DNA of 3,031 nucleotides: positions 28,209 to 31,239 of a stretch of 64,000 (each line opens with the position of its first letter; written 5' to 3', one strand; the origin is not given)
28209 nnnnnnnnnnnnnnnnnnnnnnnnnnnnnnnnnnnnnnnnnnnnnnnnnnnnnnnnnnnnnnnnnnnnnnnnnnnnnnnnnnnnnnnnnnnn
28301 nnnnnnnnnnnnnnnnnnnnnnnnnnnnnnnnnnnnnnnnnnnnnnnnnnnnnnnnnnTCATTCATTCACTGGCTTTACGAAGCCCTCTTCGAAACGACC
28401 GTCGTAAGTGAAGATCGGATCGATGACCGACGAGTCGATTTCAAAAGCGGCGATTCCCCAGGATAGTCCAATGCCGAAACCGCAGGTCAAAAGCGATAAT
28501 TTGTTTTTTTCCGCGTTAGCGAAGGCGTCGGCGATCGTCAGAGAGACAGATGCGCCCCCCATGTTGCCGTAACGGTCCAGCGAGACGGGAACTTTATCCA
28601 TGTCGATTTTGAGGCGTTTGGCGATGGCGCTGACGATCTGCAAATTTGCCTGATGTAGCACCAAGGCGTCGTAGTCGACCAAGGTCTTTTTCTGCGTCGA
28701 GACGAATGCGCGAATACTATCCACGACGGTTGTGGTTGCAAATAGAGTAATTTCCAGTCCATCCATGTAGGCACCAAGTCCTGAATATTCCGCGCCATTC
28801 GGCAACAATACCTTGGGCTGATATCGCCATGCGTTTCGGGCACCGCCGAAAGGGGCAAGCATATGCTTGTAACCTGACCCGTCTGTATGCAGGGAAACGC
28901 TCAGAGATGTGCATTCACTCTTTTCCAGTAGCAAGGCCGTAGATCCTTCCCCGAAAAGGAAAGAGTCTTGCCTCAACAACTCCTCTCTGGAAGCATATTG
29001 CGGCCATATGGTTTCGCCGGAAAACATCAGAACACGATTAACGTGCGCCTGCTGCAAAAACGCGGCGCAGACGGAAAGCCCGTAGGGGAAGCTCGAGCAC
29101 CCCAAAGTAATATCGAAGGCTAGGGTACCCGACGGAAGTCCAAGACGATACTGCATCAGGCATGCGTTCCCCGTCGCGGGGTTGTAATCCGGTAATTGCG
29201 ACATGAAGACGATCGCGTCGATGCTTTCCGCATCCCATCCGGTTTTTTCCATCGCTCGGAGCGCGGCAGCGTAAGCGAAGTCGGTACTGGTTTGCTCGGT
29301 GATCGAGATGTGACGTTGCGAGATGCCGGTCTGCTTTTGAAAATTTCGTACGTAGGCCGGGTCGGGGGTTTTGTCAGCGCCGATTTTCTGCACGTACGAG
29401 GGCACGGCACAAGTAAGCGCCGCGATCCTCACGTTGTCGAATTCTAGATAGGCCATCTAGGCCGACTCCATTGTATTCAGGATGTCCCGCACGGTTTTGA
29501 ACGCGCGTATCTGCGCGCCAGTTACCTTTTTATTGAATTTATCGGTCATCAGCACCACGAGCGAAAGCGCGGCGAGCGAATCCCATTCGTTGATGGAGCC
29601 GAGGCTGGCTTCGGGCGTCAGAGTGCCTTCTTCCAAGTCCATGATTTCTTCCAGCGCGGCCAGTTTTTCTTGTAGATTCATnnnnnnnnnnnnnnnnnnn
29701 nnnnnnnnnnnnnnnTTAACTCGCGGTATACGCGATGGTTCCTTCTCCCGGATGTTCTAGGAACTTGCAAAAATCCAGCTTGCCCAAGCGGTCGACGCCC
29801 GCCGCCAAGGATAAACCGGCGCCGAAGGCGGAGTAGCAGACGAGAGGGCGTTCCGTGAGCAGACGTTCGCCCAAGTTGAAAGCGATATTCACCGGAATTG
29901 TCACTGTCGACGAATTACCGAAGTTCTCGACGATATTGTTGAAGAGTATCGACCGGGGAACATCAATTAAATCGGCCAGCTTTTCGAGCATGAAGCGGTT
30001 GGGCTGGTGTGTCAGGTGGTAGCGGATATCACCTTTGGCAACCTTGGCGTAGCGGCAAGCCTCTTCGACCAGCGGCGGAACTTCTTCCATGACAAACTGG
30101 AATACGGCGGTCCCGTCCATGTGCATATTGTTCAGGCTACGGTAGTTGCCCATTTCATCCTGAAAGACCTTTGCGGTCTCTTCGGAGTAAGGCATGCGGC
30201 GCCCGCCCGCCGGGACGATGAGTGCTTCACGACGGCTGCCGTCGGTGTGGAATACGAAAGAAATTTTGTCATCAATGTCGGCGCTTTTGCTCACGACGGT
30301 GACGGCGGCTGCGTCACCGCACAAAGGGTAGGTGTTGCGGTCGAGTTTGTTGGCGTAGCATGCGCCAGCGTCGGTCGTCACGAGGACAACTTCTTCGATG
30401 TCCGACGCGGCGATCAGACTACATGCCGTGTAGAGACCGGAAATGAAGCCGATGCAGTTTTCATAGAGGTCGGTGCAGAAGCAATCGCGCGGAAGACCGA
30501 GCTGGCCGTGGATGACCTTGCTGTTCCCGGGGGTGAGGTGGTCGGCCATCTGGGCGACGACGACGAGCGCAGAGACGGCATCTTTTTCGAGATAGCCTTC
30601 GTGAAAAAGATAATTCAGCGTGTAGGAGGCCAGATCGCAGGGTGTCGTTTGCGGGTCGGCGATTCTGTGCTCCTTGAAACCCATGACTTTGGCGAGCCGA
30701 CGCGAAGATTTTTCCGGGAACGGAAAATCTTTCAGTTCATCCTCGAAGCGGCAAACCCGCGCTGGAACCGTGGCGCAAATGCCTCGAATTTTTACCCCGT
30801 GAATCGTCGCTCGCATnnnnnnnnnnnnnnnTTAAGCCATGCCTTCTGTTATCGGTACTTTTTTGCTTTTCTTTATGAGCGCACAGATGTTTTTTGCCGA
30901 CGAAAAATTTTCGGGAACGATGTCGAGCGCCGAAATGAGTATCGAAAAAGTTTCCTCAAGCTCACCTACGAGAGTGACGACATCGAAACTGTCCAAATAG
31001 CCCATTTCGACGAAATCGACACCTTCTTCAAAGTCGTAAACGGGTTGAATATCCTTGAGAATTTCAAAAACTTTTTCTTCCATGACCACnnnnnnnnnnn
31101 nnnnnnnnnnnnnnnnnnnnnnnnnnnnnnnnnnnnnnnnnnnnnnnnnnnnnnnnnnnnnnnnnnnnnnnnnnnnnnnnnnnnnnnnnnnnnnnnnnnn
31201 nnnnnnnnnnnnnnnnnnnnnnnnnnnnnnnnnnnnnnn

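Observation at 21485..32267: Discrete acyl-chain assembly line feeding a 4-amino-sugar on flagellin, resembling the Campylobacter cassette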

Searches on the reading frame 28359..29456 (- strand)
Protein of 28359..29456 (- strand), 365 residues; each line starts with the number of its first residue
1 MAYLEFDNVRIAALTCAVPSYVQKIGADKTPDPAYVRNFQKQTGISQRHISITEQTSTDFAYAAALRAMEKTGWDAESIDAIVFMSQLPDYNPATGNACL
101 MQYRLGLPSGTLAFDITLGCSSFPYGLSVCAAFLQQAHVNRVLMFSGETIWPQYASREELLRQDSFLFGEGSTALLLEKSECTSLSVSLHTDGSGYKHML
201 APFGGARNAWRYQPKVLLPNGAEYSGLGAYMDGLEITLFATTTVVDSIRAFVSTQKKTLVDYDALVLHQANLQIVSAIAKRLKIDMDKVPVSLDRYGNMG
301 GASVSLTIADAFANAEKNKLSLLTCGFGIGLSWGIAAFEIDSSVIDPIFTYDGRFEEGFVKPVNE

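Call 4: search_protein_families(library=pfam, proteins=[window:28359-29456:-])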
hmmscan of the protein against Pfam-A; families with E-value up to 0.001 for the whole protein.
window:28359-29456:- (365 aa): 2 families
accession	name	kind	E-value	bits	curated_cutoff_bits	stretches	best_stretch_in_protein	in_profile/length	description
PF08541.16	ACP_syn_III_C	-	6.5e-22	77.9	26.6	1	258-339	7-89/90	3-Oxoacyl-[acyl-carrier-protein (ACP)] synthase III C terminal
PF08545.16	ACP_syn_III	-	3.3e-12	46.6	24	1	114-193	1-80/80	3-Oxoacyl-[acyl-carrier-protein (ACP)] synthase III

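Call 7: search_protein_families(library=ncbifam, proteins=[window:28359-29456:-], max_evalue=0.01)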
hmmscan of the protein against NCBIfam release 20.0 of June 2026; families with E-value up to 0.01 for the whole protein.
window:28359-29456:- (365 aa): 11 families
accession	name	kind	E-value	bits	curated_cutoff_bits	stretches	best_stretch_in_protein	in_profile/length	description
NF006829.0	PRK09352.1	subfamily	2.6e-55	187.7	249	1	40-339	36-320/322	beta-ketoacyl-ACP synthase 3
TIGR00747.1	fabH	subfamily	3.1e-44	151.3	292.1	1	40-336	34-318/322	beta-ketoacyl-ACP synthase III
NF009519.0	PRK12880.1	equivalog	5.1e-36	124.7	436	1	5-351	4-349/353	beta-ketoacyl-ACP synthase III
NF004623.0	PRK05963.1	equivalog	3.3e-26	92.3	437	1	40-338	37-326/328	beta-ketoacyl-ACP synthase III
NF005541.0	PRK07204.1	equivalog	5.6e-25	88.4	402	1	39-334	35-323/329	beta-ketoacyl-ACP synthase III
NF005703.0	PRK07515.1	equivalog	1e-22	80.6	304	1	57-335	96-367/373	beta-ketoacyl-ACP synthase III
NF006720.0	PRK09258.1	equivalog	2.9e-21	76.2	285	2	39-151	43-154/338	3-oxoacyl-ACP synthase III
NF005308.0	PRK06840.1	equivalog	1.1e-19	70.7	315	1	9-339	5-334/339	3-oxoacyl-ACP synthase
NF003274.0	PRK04262.1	equivalog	1.1e-14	54.2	244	1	38-340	32-306/347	hydroxymethylglutaryl-CoA synthase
TIGR00748.1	HMG_CoA_syn_Arc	equivalog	3.9e-05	23.1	353.35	1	206-341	182-306/345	hydroxymethylglutaryl-CoA synthase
TIGR01835.1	HMG-CoA-S_prok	equivalog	0.0024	16.7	360.35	0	42-149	32-138/382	hydroxymethylglutaryl-CoA synthase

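Call 23: search_solved_structures(query=window:28359-29456:-, max_evalue=0.00001, show_alignments=2)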
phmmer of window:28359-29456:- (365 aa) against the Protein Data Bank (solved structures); distinct sequences matched with E-value up to 0.00001: 58.
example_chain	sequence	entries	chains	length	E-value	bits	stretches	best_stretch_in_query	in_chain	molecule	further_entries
4efi_A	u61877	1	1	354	1.2e-41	146.1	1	7-348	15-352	3-oxoacyl-(Acyl-carrier protein) synthase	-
3gwa_A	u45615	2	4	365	6e-35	124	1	39-334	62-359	3-oxoacyl-(Acyl-carrier-protein) synthase III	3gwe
5bqs_A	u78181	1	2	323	1.6e-31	112.8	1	41-336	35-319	3-oxoacyl-[acyl-carrier-protein] synthase 3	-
3il6_A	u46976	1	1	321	5.8e-31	110.9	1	40-335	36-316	3-oxoacyl-[acyl-carrier-protein] synthase 3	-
3il5_A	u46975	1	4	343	6e-31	110.9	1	41-336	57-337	3-oxoacyl-[acyl-carrier-protein] synthase 3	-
3il4_A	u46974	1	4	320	3.3e-30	108.4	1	41-335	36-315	3-oxoacyl-[acyl-carrier-protein] synthase 3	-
1ebl_A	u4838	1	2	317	4.8e-30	107.9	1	41-337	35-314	BETA-KETOACYL-ACP SYNTHASE III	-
1hn9_A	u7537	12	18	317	8.2e-30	107.2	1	41-337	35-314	BETA-KETOACYL-ACYL CARRIER PROTEIN SYNTHASE III | 3-oxoacyl-[acyl-carrier-protein] synthase III | 3-oxoacyl-[acyl-carrier-protein] synthase 3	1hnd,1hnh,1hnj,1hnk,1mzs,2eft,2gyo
6x7r_A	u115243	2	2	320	8.4e-30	107.1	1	41-337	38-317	3-oxoacyl-[acyl-carrier-protein] synthase 3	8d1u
9ka2_A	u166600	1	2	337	1e-29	106.8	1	42-337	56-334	Beta-ketoacyl-[acyl-carrier-protein] synthase III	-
3il9_A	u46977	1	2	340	1e-29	106.8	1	41-337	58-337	3-oxoacyl-[acyl-carrier-protein] synthase 3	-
1zow_A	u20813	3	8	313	2.9e-29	105.3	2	230-336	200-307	3-oxoacyl-[acyl-carrier-protein] synthase III | 3-oxoacyl-[acyl-carrier-protein] synthase 3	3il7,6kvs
4ylt_A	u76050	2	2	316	9.8e-29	103.6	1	42-337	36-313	3-oxoacyl-[acyl-carrier-protein] synthase 3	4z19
9ka5_A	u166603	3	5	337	4.8e-28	101.3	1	42-337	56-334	Beta-ketoacyl-[acyl-carrier-protein] synthase III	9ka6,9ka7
4dfe_A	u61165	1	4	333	8.2e-28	100.6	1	42-337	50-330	3-oxoacyl-[acyl-carrier-protein] synthase 3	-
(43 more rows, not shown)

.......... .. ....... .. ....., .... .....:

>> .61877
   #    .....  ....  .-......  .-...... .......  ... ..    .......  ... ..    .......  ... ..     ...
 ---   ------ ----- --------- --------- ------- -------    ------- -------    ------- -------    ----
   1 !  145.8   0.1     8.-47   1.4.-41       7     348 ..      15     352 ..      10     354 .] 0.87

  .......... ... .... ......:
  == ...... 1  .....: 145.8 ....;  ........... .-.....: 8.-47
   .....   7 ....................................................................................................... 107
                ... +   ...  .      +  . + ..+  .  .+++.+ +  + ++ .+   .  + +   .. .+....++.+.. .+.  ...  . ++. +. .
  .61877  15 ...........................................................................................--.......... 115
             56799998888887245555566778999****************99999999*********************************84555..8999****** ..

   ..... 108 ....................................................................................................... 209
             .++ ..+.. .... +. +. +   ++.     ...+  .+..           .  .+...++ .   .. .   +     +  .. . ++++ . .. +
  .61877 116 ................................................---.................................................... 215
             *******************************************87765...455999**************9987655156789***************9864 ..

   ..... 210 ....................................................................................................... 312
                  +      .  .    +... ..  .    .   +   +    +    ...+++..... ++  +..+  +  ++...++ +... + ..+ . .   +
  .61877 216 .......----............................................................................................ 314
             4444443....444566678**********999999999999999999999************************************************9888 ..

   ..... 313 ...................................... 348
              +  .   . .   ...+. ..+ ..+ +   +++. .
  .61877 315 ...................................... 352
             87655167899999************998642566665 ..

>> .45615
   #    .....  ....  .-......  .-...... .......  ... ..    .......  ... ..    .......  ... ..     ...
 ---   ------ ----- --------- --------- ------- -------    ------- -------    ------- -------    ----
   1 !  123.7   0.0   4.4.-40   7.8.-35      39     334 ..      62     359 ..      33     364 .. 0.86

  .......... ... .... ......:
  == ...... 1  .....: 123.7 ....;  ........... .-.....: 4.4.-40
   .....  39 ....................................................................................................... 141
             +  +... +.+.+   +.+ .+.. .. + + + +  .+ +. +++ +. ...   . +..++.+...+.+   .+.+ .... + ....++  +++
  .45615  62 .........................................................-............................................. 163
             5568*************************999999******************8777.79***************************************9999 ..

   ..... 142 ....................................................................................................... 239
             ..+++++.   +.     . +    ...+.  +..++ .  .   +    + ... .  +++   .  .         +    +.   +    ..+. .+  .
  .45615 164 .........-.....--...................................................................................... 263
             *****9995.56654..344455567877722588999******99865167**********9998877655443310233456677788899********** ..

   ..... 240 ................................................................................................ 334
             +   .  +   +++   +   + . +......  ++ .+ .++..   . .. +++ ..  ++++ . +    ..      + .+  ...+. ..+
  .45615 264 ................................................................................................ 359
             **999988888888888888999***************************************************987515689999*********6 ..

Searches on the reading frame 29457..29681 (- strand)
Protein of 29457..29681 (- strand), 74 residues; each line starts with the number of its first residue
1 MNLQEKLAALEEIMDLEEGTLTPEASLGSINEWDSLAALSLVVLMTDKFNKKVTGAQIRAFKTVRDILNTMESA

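Call 4: search_protein_families(library=pfam, proteins=[window:29457-29681:-])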
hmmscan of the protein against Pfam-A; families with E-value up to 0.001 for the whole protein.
window:29457-29681:- (74 aa): 1 family
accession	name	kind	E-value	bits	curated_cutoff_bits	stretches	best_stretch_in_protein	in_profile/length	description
PF00550.31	PP-binding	-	0.00018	22.2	20.8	1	8-69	5-65/67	Phosphopantetheine attachment site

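Call 7: search_protein_families(library=ncbifam, proteins=[window:29457-29681:-], max_evalue=0.01)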
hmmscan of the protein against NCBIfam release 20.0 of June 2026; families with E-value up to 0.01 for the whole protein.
window:29457-29681:- (74 aa): 6 families
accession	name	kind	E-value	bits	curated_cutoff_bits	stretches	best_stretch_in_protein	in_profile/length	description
NF003757.0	PRK05350.1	equivalog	9.1e-08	32.2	65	1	8-72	13-77/83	acyl carrier protein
NF002147.0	PRK00982.1-1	equivalog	9.7e-06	25.3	84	1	10-72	16-78/83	acyl carrier protein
NF002148.0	PRK00982.1-2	subfamily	2.6e-05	24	71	1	11-73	14-76/79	acyl carrier protein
NF040636.1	AcpM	exception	0.00018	21.5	146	1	9-70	13-74/93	meromycolate extension acyl carrier protein AcpM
NF002150.0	PRK00982.1-4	subfamily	0.0005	20.3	66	1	11-70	15-74/80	acyl carrier protein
TIGR00517.1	acyl_carrier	equivalog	0.0042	16.9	70.45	1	12-72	14-74/77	acyl carrier protein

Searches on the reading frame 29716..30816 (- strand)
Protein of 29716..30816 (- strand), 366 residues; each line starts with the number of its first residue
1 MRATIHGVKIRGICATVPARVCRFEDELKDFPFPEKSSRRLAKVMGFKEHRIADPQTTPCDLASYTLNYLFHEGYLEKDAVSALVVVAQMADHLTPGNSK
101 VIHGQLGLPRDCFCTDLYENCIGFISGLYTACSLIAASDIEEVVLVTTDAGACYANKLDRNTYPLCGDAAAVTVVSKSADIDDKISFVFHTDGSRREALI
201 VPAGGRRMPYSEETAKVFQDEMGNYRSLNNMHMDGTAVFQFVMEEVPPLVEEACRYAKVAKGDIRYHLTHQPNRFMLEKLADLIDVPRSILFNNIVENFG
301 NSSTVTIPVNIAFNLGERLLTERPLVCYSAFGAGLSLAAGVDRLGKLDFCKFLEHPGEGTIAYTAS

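Call 4: search_protein_families(library=pfam, proteins=[window:29716-30816:-])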
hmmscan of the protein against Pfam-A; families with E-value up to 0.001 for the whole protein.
window:29716-30816:- (366 aa): 2 families
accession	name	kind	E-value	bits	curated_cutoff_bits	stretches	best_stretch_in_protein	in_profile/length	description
PF08541.16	ACP_syn_III_C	-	7.8e-14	52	26.6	1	256-341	3-87/90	3-Oxoacyl-[acyl-carrier-protein (ACP)] synthase III C terminal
PF08545.16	ACP_syn_III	-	7.6e-12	45.4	24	1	116-193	2-80/80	3-Oxoacyl-[acyl-carrier-protein (ACP)] synthase III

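Call 7: search_protein_families(library=ncbifam, proteins=[window:29716-30816:-], max_evalue=0.01)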
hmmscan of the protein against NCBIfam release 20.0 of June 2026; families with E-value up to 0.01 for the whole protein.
window:29716-30816:- (366 aa): 11 families
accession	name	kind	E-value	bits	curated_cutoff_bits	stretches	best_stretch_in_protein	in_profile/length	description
NF009519.0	PRK12880.1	equivalog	6.1e-46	157.4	436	1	1-341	1-335/353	beta-ketoacyl-ACP synthase III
NF006829.0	PRK09352.1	subfamily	6e-43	147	249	1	8-340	5-317/322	beta-ketoacyl-ACP synthase 3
TIGR00747.1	fabH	subfamily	4.4e-38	131.1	292.1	1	8-341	3-319/322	beta-ketoacyl-ACP synthase III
NF004623.0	PRK05963.1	equivalog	1.5e-30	106.7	437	1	41-339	36-323/328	beta-ketoacyl-ACP synthase III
NF005541.0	PRK07204.1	equivalog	2.7e-22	79.6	402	1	8-338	5-323/329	beta-ketoacyl-ACP synthase III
NF006720.0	PRK09258.1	equivalog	7e-15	55.2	285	1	38-335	40-329/338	3-oxoacyl-ACP synthase III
NF005308.0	PRK06840.1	equivalog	5.4e-14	52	315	1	42-344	36-335/339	3-oxoacyl-ACP synthase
NF005703.0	PRK07515.1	equivalog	5.4e-11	42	304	1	53-338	90-366/373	beta-ketoacyl-ACP synthase III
NF003274.0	PRK04262.1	equivalog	1.6e-06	27.4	244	1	51-334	43-300/347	hydroxymethylglutaryl-CoA synthase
TIGR01835.1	HMG-CoA-S_prok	equivalog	0.0012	17.7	360.35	1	42-155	32-142/382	hydroxymethylglutaryl-CoA synthase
NF005293.2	PRK06816.1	subfamily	0.0023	17.1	450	0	57-149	60-150/378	StlD/DarB family beta-ketosynthase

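Call 22: search_solved_structures(query=window:29716-30816:-, max_evalue=0.00001, show_alignments=2)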
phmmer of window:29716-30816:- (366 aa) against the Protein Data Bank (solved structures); distinct sequences matched with E-value up to 0.00001: 54.
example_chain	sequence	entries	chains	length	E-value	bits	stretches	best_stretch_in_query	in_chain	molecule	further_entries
3gwa_A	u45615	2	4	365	5.1e-39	137.7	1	27-338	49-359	3-oxoacyl-(Acyl-carrier-protein) synthase III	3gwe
4efi_A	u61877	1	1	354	6.3e-35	124.2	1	6-351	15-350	3-oxoacyl-(Acyl-carrier protein) synthase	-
1ub7_A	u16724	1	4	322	5.7e-21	78.3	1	17-341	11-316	3-oxoacyl-[acyl-carrier protein] synthase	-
5bqs_A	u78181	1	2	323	2.6e-20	76.2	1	41-336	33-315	3-oxoacyl-[acyl-carrier-protein] synthase 3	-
2x3e_A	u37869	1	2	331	1.8e-18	70.1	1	76-338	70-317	3-OXOACYL-[ACYL-CARRIER-PROTEIN] SYNTHASE 3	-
8vd9_A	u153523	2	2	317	1.6e-17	66.9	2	12-197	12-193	Beta-ketoacyl-[acyl-carrier-protein] synthase III 1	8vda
4wzu_A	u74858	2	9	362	2.2e-17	66.5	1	38-346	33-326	3-oxoacyl-[acyl-carrier-protein] synthase 3 protein 2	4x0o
2ebd_A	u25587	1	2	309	2.7e-17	66.2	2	35-199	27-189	3-oxoacyl-[acyl-carrier-protein] synthase 3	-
4nhd_A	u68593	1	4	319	5.6e-17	65.2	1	33-338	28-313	3-oxoacyl-[acyl-carrier-protein] synthase 3 protein 1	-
4x9k_A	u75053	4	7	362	3.9e-16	62.4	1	38-346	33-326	3-oxoacyl-[acyl-carrier-protein] synthase 3 protein 2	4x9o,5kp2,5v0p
1hn9_A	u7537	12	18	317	1.1e-15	61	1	37-339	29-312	BETA-KETOACYL-ACYL CARRIER PROTEIN SYNTHASE III | 3-oxoacyl-[acyl-carrier-protein] synthase III | 3-oxoacyl-[acyl-carrier-protein] synthase 3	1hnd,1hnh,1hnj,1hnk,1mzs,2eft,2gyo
6x7r_A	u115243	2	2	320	1.1e-15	61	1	37-339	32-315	3-oxoacyl-[acyl-carrier-protein] synthase 3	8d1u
9ka2_A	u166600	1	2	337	1.2e-15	60.8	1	36-339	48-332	Beta-ketoacyl-[acyl-carrier-protein] synthase III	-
3il9_A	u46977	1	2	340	1.4e-15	60.6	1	37-339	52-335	3-oxoacyl-[acyl-carrier-protein] synthase 3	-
1zow_A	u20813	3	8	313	1.7e-15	60.3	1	10-197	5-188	3-oxoacyl-[acyl-carrier-protein] synthase III | 3-oxoacyl-[acyl-carrier-protein] synthase 3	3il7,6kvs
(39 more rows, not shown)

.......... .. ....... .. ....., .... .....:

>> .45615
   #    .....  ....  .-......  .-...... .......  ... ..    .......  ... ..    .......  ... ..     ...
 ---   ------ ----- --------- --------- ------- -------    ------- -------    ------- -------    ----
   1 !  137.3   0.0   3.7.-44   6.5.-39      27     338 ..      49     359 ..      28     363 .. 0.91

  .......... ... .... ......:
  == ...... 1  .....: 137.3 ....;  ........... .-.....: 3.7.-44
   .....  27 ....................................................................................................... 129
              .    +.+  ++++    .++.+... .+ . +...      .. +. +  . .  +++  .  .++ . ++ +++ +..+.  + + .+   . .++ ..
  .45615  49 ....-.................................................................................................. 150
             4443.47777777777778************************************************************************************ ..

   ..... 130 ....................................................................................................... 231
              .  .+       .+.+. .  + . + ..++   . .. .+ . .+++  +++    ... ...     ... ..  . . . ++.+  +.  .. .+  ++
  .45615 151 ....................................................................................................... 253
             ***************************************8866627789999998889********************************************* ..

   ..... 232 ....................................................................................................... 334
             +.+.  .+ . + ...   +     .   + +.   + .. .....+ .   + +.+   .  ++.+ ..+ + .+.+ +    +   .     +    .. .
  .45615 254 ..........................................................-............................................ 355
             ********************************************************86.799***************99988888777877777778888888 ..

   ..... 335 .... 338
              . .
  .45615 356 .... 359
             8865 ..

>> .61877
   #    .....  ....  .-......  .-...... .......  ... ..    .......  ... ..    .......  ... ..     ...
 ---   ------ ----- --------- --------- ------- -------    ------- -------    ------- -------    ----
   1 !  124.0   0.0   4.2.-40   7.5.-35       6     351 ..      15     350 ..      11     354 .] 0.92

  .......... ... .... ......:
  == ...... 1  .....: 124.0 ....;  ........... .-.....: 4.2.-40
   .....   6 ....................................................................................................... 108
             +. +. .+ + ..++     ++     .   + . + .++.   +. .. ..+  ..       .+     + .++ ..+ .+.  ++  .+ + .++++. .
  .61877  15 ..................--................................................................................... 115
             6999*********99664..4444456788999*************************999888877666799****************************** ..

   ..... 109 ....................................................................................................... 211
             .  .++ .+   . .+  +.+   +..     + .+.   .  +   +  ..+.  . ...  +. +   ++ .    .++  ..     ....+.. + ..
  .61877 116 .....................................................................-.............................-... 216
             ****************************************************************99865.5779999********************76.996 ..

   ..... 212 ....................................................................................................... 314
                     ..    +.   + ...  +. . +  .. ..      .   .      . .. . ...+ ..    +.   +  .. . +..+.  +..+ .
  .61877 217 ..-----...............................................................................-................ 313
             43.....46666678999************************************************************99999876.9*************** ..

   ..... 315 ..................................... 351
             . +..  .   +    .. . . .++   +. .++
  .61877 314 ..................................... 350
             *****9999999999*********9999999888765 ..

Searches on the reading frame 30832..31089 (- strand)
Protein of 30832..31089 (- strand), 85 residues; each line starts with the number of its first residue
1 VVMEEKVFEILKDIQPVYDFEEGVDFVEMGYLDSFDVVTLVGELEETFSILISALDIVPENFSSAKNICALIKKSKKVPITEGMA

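Call 5: search_protein_families(library=pfam, proteins=[window:30832-31089:-])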
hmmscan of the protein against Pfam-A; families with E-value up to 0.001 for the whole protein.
window:30832-31089:- (85 aa): 1 family
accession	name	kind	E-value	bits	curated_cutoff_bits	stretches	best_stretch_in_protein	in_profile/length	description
PF00550.31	PP-binding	-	1.9e-05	25.3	20.8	1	20-72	18-67/67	Phosphopantetheine attachment site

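Call 9: search_protein_families(library=ncbifam, proteins=[window:30832-31089:-], max_evalue=0.001)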
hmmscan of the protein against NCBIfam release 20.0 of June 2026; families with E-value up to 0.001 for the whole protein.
window:30832-31089:- (85 aa): 6 families
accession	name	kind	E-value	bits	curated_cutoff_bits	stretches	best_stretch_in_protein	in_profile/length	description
NF003464.0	PRK05087.1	equivalog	4.7e-08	32.9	68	1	2-74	2-76/78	D-alanine--poly(phosphoribitol) ligase subunit DltC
NF058660.1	cispen_ACP_AmcB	equivalog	7.5e-07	29.2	80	1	32-76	35-79/80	cispentacin biosynthesis acyl carrier protein AmcB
TIGR01688.1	dltC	equivalog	0.00012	22.1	52.35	1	6-70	3-69/73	D-alanine--poly(phosphoribitol) ligase subunit 2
NF052616.1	ACP_for_OlsHI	equivalog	0.0004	20.7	130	1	25-77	30-82/83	ornithine lipid biosynthesis acyl carrier protein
NF006031.0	PRK08172.1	equivalog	0.00083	20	76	1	24-75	28-77/82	acyl carrier protein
NF002150.0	PRK00982.1-4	subfamily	0.00094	19.4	66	0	33-76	38-79/80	acyl carrier protein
